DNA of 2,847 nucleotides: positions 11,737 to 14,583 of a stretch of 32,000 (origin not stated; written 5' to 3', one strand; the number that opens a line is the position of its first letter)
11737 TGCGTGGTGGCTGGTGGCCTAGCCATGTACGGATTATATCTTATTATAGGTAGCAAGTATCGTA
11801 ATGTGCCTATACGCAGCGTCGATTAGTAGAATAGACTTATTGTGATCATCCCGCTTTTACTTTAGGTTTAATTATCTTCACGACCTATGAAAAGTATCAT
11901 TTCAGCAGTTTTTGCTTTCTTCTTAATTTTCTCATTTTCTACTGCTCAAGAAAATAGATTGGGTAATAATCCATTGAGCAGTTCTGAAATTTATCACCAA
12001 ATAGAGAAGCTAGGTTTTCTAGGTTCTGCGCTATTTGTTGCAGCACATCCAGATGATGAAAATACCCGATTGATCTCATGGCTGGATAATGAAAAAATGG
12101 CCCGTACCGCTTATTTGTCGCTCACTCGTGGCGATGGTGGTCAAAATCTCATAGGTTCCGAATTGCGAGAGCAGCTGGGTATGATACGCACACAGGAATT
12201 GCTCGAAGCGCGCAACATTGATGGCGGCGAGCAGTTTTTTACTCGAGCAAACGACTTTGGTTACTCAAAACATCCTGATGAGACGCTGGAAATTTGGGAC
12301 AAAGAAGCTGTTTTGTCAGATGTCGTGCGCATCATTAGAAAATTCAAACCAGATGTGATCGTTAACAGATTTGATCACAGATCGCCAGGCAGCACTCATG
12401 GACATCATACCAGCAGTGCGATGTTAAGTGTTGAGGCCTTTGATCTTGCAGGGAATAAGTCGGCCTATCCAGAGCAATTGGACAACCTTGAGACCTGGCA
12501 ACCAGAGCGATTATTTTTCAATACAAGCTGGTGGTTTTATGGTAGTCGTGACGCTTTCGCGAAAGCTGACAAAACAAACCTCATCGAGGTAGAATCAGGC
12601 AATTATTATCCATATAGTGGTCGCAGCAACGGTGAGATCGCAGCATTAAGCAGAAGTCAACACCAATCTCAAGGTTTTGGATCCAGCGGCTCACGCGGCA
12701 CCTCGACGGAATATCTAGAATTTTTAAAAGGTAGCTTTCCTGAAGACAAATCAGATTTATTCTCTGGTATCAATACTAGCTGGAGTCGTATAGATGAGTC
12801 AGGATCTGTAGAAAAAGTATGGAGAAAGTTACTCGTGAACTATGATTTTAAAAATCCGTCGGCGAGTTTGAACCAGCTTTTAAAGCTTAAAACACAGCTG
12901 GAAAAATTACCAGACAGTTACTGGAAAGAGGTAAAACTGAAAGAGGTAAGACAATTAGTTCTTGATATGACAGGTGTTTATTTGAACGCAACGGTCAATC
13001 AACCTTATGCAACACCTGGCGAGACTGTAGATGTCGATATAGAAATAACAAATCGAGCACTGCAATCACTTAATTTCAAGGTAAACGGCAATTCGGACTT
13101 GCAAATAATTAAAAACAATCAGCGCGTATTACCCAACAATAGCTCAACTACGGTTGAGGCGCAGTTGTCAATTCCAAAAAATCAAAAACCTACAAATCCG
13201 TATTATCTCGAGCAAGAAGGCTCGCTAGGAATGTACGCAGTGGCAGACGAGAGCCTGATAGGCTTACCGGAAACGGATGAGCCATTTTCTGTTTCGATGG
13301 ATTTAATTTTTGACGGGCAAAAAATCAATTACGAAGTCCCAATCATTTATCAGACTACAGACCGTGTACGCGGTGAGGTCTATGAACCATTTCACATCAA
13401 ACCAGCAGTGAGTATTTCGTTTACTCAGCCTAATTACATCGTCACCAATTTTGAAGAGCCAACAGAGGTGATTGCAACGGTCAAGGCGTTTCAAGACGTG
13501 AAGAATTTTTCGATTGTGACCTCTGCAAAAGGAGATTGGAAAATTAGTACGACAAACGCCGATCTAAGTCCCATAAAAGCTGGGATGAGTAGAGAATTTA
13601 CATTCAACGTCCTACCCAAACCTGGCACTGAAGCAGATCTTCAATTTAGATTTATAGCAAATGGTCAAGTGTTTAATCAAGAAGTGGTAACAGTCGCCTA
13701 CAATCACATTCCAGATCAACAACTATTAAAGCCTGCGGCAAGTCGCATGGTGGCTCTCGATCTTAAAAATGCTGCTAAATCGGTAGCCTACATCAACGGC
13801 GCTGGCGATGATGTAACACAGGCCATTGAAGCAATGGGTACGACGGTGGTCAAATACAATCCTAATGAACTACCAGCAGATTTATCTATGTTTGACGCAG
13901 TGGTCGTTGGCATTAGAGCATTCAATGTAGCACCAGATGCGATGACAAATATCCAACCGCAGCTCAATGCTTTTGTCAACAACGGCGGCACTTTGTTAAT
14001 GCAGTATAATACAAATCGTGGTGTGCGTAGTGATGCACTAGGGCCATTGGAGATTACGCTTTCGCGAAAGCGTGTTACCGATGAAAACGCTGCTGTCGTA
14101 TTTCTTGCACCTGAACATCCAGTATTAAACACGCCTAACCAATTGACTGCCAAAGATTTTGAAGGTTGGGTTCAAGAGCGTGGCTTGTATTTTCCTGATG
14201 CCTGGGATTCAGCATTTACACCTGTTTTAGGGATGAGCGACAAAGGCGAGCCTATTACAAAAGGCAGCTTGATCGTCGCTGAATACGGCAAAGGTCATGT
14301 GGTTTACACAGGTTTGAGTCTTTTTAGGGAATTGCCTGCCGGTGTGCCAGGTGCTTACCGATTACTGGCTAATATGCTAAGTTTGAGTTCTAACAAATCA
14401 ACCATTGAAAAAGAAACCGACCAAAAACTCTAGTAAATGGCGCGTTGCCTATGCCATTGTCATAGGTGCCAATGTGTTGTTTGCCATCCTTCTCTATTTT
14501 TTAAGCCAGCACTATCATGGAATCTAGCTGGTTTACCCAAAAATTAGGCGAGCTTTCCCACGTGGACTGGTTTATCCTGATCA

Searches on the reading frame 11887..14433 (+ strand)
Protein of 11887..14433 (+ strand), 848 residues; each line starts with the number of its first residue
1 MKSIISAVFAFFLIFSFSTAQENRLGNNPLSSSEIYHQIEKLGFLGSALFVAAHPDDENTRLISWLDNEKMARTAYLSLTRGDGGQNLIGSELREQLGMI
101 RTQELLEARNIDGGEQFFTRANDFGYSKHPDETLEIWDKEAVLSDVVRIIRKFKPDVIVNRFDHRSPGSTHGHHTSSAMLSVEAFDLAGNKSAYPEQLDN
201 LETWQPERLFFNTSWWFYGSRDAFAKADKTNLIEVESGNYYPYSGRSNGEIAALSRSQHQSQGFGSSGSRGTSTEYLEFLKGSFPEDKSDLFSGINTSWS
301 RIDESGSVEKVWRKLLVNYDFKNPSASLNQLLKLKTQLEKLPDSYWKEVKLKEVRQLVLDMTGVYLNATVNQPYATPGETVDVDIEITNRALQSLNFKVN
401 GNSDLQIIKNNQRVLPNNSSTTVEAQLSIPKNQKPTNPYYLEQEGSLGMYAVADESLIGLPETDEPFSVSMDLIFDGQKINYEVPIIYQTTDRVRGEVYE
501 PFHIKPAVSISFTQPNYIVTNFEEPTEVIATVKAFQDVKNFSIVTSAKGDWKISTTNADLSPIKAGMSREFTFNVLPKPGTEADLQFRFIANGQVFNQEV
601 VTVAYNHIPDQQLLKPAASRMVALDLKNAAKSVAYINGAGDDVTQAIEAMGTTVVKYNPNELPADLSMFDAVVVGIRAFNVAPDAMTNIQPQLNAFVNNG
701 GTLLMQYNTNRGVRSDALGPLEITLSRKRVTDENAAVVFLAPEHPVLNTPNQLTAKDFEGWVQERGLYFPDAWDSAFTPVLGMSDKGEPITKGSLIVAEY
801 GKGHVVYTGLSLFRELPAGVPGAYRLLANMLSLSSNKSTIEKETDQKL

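Call 9: search_protein_families(library=pfam, proteins=[window:11887-14433:+])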
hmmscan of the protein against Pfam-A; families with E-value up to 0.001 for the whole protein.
window:11887-14433:+ (848 aa): 1 family
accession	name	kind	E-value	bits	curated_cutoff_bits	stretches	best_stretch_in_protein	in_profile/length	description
PF02585.22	PIG-L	-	2.1e-15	57.8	28.2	1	49-182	1-126/129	GlcNAc-PI de-N-acetylase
